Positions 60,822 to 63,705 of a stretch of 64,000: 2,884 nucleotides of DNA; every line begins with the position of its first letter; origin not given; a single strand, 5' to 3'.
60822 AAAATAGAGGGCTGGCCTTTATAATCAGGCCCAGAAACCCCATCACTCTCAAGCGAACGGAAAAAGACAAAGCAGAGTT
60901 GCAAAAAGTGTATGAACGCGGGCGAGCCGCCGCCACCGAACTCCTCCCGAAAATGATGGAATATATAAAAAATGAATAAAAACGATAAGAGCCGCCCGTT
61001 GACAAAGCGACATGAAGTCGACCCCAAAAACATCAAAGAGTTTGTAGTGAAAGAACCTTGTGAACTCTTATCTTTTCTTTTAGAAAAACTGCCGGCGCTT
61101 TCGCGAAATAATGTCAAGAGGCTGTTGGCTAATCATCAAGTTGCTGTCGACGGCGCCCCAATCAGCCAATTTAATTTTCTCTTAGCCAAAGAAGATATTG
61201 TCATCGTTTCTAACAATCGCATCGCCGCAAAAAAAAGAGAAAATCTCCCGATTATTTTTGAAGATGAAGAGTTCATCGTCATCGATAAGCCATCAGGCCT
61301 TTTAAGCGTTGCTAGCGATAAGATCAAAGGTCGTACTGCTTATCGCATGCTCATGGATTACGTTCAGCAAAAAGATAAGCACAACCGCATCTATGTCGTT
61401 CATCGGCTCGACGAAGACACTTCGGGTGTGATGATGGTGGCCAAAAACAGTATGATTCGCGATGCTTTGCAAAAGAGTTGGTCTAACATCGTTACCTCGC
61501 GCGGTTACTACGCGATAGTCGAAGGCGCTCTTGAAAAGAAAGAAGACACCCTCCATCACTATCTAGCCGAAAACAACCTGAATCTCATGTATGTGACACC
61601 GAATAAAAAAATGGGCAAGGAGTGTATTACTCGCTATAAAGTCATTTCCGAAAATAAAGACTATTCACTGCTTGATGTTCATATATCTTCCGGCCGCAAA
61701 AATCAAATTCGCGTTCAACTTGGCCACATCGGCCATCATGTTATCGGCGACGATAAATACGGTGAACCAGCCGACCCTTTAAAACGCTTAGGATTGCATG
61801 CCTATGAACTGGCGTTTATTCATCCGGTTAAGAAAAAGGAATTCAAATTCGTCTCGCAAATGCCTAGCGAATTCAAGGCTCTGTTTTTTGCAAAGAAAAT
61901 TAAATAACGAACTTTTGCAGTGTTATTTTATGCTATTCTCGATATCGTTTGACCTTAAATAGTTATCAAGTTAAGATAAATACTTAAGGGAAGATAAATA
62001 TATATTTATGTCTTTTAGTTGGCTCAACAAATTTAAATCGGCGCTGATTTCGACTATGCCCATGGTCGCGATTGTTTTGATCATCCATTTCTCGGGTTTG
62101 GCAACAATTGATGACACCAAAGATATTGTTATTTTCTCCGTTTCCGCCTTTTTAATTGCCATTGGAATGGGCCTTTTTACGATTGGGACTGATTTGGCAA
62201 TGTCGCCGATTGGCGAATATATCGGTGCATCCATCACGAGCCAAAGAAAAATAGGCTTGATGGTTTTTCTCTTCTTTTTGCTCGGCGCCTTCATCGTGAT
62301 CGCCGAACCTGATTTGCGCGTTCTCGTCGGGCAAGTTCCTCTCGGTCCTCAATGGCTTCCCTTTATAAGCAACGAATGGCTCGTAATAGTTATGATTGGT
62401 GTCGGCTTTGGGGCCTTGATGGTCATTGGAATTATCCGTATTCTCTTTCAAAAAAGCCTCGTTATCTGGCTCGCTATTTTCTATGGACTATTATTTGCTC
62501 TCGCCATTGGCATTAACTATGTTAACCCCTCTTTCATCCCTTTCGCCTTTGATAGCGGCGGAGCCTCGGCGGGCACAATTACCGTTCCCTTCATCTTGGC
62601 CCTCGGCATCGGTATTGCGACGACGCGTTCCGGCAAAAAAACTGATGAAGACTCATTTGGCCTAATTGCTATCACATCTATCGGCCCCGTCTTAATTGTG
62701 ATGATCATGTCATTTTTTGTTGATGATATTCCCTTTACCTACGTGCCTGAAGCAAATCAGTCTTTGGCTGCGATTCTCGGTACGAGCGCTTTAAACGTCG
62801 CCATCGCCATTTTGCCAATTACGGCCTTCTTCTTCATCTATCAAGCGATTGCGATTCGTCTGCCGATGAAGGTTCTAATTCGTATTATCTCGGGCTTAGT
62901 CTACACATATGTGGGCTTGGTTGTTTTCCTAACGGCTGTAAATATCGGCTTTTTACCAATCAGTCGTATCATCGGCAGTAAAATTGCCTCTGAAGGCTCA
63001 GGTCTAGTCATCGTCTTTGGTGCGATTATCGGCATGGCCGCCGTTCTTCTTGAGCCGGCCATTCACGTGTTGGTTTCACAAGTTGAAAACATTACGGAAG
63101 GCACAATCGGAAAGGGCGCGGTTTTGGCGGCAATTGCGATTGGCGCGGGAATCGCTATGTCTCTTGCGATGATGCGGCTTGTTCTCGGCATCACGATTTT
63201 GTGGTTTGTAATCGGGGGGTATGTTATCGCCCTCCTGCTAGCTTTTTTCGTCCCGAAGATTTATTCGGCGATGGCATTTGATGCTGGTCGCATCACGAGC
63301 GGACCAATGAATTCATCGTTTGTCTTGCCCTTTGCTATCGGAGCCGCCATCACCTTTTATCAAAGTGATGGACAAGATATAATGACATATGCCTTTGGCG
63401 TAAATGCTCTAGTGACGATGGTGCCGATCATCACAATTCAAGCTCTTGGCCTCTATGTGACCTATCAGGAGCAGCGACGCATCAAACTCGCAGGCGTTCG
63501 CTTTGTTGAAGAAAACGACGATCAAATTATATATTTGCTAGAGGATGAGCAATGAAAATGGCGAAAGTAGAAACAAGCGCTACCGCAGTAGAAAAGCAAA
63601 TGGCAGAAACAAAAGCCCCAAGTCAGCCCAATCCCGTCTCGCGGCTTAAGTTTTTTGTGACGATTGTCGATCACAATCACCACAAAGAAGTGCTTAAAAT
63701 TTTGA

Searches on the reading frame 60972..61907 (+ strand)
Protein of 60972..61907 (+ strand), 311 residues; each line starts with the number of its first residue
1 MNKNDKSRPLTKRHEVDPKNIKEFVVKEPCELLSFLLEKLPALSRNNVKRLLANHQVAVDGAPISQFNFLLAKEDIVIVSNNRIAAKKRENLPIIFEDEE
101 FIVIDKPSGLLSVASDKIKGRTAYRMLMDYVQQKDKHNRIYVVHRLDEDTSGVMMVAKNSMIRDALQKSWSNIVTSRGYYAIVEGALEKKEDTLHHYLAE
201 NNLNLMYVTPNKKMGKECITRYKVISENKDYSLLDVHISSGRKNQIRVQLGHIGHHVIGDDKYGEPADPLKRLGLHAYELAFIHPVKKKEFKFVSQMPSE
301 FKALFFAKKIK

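Call 40: search_protein_families(library=pfam, proteins=[window:60972-61907:+], max_evalue=0.0001)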
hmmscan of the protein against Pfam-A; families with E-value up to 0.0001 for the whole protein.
window:60972-61907:+ (311 aa): 1 family
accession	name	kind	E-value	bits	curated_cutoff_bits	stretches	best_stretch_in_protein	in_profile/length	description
PF00849.27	PseudoU_synth_2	-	2.9e-29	102.7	26.8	1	101-250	2-150/152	RNA pseudouridylate synthase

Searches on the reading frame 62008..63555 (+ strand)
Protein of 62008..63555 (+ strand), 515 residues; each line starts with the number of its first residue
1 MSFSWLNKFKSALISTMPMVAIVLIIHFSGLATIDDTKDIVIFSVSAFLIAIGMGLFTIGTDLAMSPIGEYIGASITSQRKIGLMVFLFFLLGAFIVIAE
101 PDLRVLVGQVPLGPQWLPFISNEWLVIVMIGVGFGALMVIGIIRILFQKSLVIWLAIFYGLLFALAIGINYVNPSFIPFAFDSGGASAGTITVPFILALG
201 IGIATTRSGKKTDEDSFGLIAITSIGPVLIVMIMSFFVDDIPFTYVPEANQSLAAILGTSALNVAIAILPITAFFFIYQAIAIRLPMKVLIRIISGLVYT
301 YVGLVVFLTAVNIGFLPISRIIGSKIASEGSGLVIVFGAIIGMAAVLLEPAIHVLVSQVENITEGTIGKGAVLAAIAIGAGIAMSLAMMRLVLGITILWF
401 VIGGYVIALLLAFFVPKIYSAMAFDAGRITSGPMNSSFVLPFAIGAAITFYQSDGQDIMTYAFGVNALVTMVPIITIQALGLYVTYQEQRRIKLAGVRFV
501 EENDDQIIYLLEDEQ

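Call 40: search_protein_families(library=pfam, proteins=[window:62008-63555:+], max_evalue=0.0001)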
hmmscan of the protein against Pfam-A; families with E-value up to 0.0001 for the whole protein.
window:62008-63555:+ (515 aa): 1 family
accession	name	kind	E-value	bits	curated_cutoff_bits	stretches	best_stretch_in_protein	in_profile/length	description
PF07556.16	DUF1538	-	6.8e-103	342.9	22.6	2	271-482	1-210/211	Protein of unknown function (DUF1538)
